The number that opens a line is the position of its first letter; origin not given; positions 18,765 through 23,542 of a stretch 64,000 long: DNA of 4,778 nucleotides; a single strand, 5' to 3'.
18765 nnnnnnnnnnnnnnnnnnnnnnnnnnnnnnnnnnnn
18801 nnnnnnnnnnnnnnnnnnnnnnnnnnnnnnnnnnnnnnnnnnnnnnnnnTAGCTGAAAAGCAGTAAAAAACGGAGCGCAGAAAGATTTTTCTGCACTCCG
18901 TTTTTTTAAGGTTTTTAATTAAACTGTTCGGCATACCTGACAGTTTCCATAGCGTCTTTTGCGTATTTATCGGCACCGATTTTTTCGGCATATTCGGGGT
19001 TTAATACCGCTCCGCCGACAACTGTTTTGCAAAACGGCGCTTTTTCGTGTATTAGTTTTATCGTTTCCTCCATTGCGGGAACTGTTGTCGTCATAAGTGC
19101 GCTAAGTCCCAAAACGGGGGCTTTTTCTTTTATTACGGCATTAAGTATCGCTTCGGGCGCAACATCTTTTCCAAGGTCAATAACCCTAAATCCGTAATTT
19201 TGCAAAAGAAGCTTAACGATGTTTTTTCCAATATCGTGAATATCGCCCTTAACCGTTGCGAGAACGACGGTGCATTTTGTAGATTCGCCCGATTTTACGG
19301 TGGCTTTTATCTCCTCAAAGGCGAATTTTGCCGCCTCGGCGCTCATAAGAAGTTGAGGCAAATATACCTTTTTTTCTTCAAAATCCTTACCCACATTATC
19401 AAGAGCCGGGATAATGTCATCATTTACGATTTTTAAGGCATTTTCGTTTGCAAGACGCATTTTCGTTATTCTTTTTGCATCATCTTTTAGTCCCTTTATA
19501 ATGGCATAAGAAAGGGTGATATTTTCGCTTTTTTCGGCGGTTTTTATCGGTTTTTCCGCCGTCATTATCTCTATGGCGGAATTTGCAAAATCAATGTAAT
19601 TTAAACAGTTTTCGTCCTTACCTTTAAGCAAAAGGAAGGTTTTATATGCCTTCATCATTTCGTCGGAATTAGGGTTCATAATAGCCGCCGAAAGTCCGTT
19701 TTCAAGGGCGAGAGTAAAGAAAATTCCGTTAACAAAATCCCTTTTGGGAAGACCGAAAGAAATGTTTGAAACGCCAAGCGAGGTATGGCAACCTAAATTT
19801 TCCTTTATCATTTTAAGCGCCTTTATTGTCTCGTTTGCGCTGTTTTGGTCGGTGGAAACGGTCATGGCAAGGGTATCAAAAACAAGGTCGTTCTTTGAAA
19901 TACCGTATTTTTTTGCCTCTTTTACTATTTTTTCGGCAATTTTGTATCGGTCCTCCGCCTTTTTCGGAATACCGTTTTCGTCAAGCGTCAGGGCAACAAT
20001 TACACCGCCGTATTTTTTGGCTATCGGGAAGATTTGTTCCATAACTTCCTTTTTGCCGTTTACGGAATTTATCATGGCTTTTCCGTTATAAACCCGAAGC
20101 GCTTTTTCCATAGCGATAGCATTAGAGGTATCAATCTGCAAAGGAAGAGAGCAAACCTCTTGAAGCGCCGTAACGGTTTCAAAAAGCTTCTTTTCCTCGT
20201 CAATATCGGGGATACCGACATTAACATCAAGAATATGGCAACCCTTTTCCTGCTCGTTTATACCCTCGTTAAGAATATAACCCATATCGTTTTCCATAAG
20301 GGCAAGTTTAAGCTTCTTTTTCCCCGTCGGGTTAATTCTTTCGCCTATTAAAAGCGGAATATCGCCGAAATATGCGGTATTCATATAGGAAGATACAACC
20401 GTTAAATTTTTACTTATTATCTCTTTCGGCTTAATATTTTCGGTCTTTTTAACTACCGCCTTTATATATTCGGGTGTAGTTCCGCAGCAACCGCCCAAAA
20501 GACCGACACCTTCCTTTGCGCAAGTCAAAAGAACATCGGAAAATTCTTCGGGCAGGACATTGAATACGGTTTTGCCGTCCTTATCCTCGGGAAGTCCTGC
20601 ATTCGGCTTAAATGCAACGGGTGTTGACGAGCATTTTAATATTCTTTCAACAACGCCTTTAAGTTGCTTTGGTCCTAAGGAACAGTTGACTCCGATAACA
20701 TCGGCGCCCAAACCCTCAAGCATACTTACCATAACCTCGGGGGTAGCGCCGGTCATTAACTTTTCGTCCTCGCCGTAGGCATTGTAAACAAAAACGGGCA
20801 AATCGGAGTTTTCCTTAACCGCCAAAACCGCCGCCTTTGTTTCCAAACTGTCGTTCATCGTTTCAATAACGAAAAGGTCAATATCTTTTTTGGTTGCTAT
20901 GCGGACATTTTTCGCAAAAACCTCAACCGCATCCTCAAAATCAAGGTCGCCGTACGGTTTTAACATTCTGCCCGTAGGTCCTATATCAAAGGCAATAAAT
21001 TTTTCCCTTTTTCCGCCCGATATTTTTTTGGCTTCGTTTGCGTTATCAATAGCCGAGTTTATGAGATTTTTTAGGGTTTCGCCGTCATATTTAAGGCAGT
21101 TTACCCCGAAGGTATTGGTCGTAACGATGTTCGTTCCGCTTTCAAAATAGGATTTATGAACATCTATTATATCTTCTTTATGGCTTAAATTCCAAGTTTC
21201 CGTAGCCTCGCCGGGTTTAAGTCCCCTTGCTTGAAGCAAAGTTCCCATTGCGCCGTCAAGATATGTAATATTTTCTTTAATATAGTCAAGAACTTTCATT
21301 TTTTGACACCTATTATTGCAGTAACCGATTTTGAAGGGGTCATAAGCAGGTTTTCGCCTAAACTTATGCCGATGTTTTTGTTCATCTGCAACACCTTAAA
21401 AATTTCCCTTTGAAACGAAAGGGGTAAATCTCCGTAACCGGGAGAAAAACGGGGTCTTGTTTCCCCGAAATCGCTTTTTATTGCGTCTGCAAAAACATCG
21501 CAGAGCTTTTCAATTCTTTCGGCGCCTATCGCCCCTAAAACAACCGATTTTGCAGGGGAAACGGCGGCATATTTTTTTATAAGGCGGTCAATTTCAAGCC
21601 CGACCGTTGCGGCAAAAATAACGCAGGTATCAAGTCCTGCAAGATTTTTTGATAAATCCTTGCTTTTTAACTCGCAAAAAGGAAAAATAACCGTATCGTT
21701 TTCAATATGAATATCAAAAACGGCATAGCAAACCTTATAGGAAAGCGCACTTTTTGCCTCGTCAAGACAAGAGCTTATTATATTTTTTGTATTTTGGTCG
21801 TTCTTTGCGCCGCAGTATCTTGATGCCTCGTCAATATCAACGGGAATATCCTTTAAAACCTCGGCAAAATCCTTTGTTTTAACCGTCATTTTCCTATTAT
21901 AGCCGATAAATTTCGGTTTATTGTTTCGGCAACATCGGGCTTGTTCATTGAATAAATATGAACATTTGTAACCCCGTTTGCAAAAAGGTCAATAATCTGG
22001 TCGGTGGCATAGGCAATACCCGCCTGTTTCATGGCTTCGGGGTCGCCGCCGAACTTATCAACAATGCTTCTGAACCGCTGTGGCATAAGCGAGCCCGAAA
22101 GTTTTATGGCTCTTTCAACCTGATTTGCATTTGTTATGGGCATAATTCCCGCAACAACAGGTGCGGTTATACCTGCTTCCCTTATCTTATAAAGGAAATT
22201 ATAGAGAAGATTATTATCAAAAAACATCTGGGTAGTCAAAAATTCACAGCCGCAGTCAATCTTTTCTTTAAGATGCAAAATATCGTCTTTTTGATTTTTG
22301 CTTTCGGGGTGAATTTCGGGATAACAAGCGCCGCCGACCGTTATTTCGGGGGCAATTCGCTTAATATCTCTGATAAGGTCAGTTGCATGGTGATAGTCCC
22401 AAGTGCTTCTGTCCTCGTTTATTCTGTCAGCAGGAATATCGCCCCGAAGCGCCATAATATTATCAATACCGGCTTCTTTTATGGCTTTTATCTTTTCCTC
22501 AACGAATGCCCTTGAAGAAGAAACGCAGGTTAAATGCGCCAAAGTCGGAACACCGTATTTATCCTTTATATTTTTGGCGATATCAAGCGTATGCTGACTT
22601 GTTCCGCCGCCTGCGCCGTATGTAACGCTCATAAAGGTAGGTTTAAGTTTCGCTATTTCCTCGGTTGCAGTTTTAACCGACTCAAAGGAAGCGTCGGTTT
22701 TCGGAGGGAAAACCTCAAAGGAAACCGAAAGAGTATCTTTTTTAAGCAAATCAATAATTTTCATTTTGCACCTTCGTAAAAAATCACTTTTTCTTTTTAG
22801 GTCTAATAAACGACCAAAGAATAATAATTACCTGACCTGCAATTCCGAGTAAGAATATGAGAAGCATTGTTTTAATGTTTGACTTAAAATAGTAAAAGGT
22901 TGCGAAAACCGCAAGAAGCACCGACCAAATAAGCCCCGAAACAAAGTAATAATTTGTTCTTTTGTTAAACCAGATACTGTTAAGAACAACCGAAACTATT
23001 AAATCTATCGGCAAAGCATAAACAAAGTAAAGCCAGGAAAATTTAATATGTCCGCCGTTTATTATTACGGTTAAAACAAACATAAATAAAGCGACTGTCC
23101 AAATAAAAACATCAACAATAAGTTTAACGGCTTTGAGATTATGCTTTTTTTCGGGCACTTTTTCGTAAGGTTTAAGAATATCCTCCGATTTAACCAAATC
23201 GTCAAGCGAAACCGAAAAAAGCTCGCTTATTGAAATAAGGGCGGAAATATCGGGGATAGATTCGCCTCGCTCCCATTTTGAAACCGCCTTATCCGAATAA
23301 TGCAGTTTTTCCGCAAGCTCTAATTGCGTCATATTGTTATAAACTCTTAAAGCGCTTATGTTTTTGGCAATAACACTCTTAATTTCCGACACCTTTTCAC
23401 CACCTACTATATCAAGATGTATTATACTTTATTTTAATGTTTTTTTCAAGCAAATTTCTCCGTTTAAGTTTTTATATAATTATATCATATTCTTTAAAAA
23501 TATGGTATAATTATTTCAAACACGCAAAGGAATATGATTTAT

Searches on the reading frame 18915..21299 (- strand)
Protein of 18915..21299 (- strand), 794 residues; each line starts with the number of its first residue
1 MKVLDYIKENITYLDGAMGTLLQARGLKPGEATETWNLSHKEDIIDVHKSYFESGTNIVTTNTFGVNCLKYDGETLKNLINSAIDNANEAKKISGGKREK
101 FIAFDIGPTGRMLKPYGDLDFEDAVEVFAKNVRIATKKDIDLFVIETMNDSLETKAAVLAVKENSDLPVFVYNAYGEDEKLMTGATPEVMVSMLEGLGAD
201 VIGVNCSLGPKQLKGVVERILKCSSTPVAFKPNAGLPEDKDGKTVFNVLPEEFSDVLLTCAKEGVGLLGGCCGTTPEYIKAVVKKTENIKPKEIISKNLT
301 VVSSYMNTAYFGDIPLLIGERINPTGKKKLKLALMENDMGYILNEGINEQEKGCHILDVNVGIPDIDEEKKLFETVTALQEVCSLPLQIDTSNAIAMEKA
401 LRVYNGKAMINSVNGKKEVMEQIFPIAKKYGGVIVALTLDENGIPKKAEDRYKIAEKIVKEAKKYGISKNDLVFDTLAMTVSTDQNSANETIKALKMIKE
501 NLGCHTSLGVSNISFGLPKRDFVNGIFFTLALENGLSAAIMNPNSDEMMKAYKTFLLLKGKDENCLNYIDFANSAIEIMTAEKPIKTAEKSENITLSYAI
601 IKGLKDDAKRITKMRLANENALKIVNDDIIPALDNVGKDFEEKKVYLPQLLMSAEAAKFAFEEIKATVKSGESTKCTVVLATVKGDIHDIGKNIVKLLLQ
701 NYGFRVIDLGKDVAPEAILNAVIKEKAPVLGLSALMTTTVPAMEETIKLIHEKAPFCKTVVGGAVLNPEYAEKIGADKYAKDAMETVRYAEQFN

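Call 52: search_protein_families(library=pfam, proteins=[window:18915-21299:-], max_evalue=0.00001)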
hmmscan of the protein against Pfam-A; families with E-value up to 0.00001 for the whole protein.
window:18915-21299:- (794 aa): 4 families
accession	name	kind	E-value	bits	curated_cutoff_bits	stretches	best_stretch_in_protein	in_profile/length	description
PF02574.22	S-methyl_trans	-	1.1e-59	203.1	22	1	14-284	3-281/283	Homocysteine S-methyltransferase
PF02310.24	B12-binding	-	1.8e-27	96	32.1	1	677-787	2-120/121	B12 binding domain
PF00809.28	Pterin_bind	-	9.9e-27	94.6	25.5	1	319-541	1-243/244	Pterin binding enzyme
PF02607.22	B12-binding_2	-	2.3e-15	57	23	1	596-664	5-73/74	B12 binding domain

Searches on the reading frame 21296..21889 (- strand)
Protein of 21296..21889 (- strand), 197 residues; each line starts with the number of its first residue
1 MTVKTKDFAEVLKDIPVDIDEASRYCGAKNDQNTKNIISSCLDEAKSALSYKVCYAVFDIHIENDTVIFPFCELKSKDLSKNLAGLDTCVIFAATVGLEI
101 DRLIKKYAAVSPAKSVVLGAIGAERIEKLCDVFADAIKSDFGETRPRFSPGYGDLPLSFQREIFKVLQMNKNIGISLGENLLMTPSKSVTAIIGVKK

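Call 52: search_protein_families(library=pfam, proteins=[window:21296-21889:-], max_evalue=0.00001)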
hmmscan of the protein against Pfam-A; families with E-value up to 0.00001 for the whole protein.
window:21296-21889:- (197 aa): 1 family
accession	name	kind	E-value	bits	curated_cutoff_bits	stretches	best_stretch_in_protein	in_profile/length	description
PF02965.22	Met_synt_B12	-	5e-09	36.4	25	1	147-193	199-246/273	Vitamin B12 dependent methionine synthase, activation domain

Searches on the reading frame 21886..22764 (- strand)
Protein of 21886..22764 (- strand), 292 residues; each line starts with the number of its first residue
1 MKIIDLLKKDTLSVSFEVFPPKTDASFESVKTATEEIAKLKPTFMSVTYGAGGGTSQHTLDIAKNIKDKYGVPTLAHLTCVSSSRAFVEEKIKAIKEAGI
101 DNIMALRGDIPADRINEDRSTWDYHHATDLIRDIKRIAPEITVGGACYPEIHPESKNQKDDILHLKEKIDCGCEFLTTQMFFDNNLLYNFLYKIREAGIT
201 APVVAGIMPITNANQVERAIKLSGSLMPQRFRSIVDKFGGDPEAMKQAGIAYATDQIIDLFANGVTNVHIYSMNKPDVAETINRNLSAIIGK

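Call 52: search_protein_families(library=pfam, proteins=[window:21886-22764:-], max_evalue=0.00001)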
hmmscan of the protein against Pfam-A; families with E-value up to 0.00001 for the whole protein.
window:21886-22764:- (292 aa): 1 family
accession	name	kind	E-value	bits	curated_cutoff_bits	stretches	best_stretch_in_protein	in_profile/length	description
PF02219.23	MTHFR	-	1.9e-80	270.7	24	1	5-286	4-286/287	Methylenetetrahydrofolate reductase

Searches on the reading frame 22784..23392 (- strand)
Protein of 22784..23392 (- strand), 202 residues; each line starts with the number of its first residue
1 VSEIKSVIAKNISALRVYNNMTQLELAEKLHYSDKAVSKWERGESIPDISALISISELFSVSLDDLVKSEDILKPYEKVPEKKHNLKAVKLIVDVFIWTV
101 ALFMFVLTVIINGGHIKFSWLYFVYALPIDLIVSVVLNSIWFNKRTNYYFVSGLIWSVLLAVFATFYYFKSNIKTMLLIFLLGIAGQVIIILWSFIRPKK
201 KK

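Call 52: search_protein_families(library=pfam, proteins=[window:22784-23392:-], max_evalue=0.00001)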
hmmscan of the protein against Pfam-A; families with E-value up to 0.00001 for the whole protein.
window:22784-23392:- (202 aa): 2 families
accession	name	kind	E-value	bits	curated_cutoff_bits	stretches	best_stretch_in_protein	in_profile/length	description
PF01381.28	HTH_3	-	1.4e-12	47.8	23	1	14-66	3-55/55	Helix-turn-helix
PF12844.13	HTH_19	-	2.4e-07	31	30.2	1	10-71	2-63/64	Helix-turn-helix domain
